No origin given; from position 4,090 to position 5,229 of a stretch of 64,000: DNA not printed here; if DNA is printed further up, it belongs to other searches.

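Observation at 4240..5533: Recombinase-linked invertible promoter (inverton), captured in the OFF orientation, controlling the giant surface-protein operon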

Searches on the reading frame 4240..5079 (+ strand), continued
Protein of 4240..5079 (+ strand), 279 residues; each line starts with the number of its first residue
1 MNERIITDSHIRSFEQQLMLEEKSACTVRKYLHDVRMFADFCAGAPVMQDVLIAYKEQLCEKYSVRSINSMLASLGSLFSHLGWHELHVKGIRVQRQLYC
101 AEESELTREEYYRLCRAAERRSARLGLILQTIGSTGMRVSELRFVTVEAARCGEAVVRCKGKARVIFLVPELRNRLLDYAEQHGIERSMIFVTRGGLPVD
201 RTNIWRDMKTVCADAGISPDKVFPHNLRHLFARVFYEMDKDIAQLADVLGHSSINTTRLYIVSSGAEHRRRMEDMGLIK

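Call 51: find_encoding_contigs(protein=P0122, flank=1500, max_places=10)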
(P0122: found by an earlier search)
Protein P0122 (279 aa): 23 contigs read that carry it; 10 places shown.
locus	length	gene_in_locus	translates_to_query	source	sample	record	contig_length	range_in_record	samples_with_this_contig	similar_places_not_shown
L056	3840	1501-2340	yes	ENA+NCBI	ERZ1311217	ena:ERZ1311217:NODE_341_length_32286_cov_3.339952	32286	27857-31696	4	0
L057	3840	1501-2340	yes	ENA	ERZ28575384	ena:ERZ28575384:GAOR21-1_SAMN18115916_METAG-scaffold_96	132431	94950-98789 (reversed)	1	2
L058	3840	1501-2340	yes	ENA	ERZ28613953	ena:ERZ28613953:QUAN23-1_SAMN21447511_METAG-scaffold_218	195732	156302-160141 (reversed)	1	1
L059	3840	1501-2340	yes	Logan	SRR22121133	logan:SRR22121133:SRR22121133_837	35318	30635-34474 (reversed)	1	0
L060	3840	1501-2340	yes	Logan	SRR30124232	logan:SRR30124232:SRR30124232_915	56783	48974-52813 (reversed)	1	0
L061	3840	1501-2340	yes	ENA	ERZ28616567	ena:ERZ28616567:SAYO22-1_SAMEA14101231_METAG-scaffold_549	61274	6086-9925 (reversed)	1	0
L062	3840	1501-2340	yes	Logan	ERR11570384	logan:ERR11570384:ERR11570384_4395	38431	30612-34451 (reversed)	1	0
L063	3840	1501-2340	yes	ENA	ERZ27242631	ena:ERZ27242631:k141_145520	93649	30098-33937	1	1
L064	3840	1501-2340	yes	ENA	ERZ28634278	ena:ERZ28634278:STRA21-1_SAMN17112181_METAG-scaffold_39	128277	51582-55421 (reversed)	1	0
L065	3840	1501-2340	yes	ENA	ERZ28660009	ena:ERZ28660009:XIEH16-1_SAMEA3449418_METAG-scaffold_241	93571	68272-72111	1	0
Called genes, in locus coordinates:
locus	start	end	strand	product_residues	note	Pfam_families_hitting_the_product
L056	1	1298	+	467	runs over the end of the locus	PF00682:HMGL-like, PF02436:PYC_OADA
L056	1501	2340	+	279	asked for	PF02899:Phage_int_SAM_1 (weak), PF00589:Phage_integrase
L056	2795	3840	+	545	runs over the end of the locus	?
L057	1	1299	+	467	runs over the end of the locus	PF00682:HMGL-like, PF02436:PYC_OADA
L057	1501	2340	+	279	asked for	PF02899:Phage_int_SAM_1 (weak), PF00589:Phage_integrase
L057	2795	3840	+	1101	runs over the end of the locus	-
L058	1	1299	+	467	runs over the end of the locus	PF00682:HMGL-like, PF02436:PYC_OADA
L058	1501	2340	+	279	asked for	PF02899:Phage_int_SAM_1 (weak), PF00589:Phage_integrase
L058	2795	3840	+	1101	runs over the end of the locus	-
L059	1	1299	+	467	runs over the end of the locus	PF00682:HMGL-like, PF02436:PYC_OADA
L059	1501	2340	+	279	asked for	PF02899:Phage_int_SAM_1 (weak), PF00589:Phage_integrase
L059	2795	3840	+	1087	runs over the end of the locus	-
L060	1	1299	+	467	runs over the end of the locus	PF00682:HMGL-like, PF02436:PYC_OADA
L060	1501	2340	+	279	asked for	PF02899:Phage_int_SAM_1 (weak), PF00589:Phage_integrase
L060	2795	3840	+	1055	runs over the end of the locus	-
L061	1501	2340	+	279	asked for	PF02899:Phage_int_SAM_1 (weak), PF00589:Phage_integrase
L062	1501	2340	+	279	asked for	PF02899:Phage_int_SAM_1 (weak), PF00589:Phage_integrase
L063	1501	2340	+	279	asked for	PF02899:Phage_int_SAM_1 (weak), PF00589:Phage_integrase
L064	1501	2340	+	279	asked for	PF02899:Phage_int_SAM_1 (weak), PF00589:Phage_integrase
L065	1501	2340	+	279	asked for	PF02899:Phage_int_SAM_1 (weak), PF00589:Phage_integrase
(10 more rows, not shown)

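Call 52: find_encoding_contigs(protein=P0123, flank=1500, max_places=10)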
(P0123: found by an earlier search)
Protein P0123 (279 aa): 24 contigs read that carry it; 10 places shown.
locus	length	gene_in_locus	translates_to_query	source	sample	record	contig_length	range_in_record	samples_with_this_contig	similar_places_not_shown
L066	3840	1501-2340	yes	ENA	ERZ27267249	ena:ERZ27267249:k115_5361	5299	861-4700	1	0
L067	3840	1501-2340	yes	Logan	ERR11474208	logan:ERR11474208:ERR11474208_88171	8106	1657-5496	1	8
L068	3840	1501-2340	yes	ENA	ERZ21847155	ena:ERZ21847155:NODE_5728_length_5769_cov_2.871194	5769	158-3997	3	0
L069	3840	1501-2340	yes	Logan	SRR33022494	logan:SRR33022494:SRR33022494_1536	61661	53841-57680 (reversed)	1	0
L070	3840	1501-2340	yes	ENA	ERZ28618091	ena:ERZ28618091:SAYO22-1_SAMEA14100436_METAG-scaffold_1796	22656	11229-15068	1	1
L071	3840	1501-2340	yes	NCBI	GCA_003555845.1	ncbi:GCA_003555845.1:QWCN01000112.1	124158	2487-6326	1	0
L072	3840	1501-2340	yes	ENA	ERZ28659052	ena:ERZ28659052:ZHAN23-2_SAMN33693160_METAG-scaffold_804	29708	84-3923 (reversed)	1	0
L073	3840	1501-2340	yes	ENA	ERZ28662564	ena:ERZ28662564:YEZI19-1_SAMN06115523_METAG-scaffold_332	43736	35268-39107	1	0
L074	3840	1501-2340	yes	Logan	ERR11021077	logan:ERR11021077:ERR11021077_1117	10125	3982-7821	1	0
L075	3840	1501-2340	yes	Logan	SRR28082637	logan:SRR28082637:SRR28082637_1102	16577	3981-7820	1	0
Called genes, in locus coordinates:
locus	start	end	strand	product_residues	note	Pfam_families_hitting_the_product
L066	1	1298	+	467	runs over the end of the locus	PF00682:HMGL-like, PF02436:PYC_OADA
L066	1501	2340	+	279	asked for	PF00589:Phage_integrase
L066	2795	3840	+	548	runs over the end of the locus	?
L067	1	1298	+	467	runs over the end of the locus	PF00682:HMGL-like, PF02436:PYC_OADA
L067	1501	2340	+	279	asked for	PF00589:Phage_integrase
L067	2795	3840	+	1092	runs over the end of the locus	-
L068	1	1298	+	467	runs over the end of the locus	PF00682:HMGL-like, PF02436:PYC_OADA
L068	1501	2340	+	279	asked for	PF00589:Phage_integrase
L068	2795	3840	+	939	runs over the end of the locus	?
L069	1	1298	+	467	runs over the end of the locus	PF00682:HMGL-like, PF02436:PYC_OADA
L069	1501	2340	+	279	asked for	PF00589:Phage_integrase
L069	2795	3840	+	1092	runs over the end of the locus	-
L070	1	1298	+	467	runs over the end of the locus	PF00682:HMGL-like, PF02436:PYC_OADA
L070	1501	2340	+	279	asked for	PF00589:Phage_integrase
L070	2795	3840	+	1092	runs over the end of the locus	-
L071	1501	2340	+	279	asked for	PF00589:Phage_integrase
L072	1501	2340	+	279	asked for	PF00589:Phage_integrase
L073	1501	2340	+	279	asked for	PF00589:Phage_integrase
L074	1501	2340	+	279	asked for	PF00589:Phage_integrase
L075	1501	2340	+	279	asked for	PF00589:Phage_integrase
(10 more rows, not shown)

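Call 56: find_encoding_contigs(protein=P0124, flank=1500, max_places=10)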
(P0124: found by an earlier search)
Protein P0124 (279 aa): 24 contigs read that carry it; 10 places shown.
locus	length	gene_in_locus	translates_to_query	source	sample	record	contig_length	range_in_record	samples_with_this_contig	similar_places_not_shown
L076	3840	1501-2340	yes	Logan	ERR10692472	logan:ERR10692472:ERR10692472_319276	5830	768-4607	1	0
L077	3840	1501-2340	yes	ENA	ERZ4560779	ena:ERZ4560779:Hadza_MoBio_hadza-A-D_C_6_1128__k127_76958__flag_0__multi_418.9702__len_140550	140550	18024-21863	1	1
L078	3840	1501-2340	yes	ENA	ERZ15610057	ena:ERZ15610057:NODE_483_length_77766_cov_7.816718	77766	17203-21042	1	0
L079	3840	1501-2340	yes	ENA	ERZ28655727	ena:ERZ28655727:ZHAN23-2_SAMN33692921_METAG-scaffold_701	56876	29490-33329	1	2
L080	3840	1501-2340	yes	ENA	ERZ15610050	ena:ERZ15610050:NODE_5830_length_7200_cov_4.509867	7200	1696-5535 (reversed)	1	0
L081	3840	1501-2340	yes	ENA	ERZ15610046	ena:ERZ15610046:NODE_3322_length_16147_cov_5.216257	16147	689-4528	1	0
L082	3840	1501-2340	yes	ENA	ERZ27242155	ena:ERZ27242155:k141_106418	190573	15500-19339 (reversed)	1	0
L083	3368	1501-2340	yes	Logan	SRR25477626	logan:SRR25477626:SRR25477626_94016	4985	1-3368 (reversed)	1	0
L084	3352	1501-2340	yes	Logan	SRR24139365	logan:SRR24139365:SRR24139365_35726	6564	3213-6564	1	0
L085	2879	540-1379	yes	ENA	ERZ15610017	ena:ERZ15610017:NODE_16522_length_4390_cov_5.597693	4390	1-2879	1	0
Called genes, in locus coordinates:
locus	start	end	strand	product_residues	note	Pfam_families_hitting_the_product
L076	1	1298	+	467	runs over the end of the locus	PF00682:HMGL-like, PF02436:PYC_OADA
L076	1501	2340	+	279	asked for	PF02899:Phage_int_SAM_1 (faint), PF00589:Phage_integrase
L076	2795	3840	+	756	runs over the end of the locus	?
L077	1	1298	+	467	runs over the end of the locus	PF00682:HMGL-like, PF02436:PYC_OADA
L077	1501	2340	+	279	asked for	PF02899:Phage_int_SAM_1 (faint), PF00589:Phage_integrase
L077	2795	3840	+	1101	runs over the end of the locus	-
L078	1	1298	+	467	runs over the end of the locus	PF00682:HMGL-like, PF02436:PYC_OADA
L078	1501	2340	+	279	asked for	PF02899:Phage_int_SAM_1 (faint), PF00589:Phage_integrase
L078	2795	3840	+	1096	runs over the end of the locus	-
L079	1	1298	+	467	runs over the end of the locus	PF00682:HMGL-like, PF02436:PYC_OADA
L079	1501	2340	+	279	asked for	PF02899:Phage_int_SAM_1 (faint), PF00589:Phage_integrase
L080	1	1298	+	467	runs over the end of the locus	PF00682:HMGL-like, PF02436:PYC_OADA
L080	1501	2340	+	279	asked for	PF02899:Phage_int_SAM_1 (faint), PF00589:Phage_integrase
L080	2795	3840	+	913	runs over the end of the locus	?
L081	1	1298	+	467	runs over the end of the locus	PF00682:HMGL-like, PF02436:PYC_OADA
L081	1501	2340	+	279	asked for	PF02899:Phage_int_SAM_1 (faint), PF00589:Phage_integrase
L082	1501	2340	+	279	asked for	PF02899:Phage_int_SAM_1 (faint), PF00589:Phage_integrase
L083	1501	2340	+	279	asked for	PF02899:Phage_int_SAM_1 (faint), PF00589:Phage_integrase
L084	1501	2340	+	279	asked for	PF02899:Phage_int_SAM_1 (faint), PF00589:Phage_integrase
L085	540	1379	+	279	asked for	PF02899:Phage_int_SAM_1 (faint), PF00589:Phage_integrase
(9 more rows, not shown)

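Call 57: find_encoding_contigs(protein=P0125, flank=1500, max_places=10)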
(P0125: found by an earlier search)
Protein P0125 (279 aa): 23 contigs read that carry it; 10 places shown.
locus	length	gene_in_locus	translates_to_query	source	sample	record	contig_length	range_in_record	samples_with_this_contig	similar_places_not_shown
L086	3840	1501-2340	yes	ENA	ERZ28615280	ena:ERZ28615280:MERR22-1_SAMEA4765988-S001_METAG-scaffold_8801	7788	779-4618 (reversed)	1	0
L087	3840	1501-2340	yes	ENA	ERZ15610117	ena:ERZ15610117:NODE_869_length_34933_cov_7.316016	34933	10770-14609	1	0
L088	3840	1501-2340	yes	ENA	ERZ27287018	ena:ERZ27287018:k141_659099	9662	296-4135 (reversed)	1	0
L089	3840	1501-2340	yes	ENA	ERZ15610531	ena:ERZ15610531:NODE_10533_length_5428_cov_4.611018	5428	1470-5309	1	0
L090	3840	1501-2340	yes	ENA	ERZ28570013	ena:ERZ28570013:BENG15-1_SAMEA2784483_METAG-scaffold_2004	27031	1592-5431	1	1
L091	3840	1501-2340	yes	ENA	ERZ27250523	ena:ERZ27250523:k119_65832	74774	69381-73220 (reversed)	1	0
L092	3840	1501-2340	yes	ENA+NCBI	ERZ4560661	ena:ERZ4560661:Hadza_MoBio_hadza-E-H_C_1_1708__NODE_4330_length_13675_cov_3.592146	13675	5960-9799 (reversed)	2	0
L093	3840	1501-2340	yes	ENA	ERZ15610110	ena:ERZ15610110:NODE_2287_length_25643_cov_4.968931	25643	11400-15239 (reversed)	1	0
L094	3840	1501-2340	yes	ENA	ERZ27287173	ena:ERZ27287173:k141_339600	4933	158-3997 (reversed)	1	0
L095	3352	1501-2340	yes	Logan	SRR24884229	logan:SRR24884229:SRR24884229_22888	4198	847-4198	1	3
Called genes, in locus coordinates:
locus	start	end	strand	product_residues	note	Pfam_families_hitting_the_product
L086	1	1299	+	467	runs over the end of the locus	PF00682:HMGL-like, PF02436:PYC_OADA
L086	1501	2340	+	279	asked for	PF02899:Phage_int_SAM_1 (faint), PF00589:Phage_integrase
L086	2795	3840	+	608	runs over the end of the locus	?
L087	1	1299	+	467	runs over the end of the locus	PF00682:HMGL-like, PF02436:PYC_OADA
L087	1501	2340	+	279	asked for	PF02899:Phage_int_SAM_1 (faint), PF00589:Phage_integrase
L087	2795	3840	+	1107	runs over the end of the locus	-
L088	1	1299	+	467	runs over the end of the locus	PF00682:HMGL-like, PF02436:PYC_OADA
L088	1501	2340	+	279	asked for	PF02899:Phage_int_SAM_1 (faint), PF00589:Phage_integrase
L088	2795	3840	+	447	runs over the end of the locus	?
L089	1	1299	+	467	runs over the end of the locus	PF00682:HMGL-like, PF02436:PYC_OADA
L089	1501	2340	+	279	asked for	PF02899:Phage_int_SAM_1 (faint), PF00589:Phage_integrase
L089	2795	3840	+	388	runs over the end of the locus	?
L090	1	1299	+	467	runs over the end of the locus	PF00682:HMGL-like, PF02436:PYC_OADA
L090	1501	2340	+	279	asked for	PF02899:Phage_int_SAM_1 (faint), PF00589:Phage_integrase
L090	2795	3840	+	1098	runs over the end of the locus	-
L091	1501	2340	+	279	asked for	PF02899:Phage_int_SAM_1 (faint), PF00589:Phage_integrase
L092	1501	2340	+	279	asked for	PF02899:Phage_int_SAM_1 (faint), PF00589:Phage_integrase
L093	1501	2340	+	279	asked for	PF02899:Phage_int_SAM_1 (faint), PF00589:Phage_integrase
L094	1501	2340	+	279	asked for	PF02899:Phage_int_SAM_1 (faint), PF00589:Phage_integrase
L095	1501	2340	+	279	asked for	PF02899:Phage_int_SAM_1 (faint), PF00589:Phage_integrase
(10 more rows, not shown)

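Call 58: find_encoding_contigs(protein=P0126, flank=1500, max_places=10)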
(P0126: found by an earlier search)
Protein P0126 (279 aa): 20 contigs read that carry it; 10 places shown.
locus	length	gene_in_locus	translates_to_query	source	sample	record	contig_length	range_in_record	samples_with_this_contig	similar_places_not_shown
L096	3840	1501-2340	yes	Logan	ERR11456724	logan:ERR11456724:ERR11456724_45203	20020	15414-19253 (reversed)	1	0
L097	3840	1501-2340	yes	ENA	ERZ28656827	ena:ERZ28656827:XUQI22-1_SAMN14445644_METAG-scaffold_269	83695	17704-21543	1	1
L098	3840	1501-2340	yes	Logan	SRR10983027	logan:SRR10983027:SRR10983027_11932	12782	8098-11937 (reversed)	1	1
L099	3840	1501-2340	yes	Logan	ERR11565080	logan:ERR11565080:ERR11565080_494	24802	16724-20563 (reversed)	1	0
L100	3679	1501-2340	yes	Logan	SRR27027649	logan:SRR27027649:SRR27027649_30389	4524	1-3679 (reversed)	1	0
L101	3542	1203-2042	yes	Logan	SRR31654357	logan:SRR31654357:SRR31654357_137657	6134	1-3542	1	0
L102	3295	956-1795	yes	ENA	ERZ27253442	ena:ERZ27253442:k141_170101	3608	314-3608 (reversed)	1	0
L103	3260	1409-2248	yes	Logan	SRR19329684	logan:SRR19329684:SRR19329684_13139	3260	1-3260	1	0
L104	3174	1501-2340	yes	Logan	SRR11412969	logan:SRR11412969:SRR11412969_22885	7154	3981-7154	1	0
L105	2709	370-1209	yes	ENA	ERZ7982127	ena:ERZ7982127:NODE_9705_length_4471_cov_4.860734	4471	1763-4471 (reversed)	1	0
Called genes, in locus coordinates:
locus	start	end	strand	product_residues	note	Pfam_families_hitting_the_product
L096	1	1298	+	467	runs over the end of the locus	PF00682:HMGL-like, PF02436:PYC_OADA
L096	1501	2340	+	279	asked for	PF02899:Phage_int_SAM_1 (faint), PF00589:Phage_integrase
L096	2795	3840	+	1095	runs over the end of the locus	-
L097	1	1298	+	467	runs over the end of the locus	PF00682:HMGL-like, PF02436:PYC_OADA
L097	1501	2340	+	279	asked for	PF02899:Phage_int_SAM_1 (faint), PF00589:Phage_integrase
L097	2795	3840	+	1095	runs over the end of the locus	-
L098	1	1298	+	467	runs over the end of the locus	PF00682:HMGL-like, PF02436:PYC_OADA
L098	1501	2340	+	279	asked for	PF02899:Phage_int_SAM_1 (faint), PF00589:Phage_integrase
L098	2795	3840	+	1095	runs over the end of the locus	-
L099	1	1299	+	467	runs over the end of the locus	PF00682:HMGL-like, PF02436:PYC_OADA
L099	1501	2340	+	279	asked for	PF02899:Phage_int_SAM_1 (faint), PF00589:Phage_integrase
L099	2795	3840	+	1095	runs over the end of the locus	-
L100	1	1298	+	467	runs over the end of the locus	PF00682:HMGL-like, PF02436:PYC_OADA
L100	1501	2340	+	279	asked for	PF02899:Phage_int_SAM_1 (faint), PF00589:Phage_integrase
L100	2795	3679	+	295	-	?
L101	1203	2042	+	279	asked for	PF02899:Phage_int_SAM_1 (faint), PF00589:Phage_integrase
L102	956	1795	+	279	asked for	PF02899:Phage_int_SAM_1 (faint), PF00589:Phage_integrase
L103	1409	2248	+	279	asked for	PF02899:Phage_int_SAM_1 (faint), PF00589:Phage_integrase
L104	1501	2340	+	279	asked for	PF02899:Phage_int_SAM_1 (faint), PF00589:Phage_integrase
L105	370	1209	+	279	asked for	PF02899:Phage_int_SAM_1 (faint), PF00589:Phage_integrase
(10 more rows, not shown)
